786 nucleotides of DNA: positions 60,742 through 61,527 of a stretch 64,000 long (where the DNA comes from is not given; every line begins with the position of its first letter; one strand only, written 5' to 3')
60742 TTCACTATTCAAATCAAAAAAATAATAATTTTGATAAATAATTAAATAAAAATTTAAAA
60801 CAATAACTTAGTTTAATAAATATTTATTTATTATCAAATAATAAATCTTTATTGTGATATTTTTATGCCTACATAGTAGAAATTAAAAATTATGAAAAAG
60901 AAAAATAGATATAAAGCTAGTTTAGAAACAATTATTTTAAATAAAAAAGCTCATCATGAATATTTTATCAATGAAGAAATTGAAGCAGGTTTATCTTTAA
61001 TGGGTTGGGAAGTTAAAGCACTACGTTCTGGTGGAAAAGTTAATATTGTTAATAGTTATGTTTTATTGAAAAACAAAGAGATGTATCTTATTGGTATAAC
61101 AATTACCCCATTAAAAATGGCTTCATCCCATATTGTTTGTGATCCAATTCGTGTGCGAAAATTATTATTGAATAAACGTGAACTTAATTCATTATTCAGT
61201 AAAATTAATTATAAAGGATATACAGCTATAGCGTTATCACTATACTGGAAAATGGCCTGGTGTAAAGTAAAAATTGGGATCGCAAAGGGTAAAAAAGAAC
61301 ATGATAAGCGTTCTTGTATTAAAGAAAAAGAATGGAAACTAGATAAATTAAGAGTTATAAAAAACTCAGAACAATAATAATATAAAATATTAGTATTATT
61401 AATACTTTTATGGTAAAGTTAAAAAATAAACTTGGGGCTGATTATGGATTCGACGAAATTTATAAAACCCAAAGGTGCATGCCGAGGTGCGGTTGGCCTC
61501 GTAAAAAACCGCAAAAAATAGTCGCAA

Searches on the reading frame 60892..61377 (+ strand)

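Call 94: search_protein_families(library=ncbifam, proteins=[window:60892-61377:+], max_evalue=1e-10)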
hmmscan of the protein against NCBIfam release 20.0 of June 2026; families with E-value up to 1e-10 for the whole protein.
window:60892-61377:+ (161 aa): 2 families
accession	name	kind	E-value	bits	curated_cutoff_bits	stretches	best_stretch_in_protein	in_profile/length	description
NF003843.0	PRK05422.1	equivalog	1.1e-55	187.6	130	1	3-158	2-155/156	SsrA-binding protein SmpB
TIGR00086.1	smpB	equivalog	2.4e-47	160.6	119.1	1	14-157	2-144/144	SsrA-binding protein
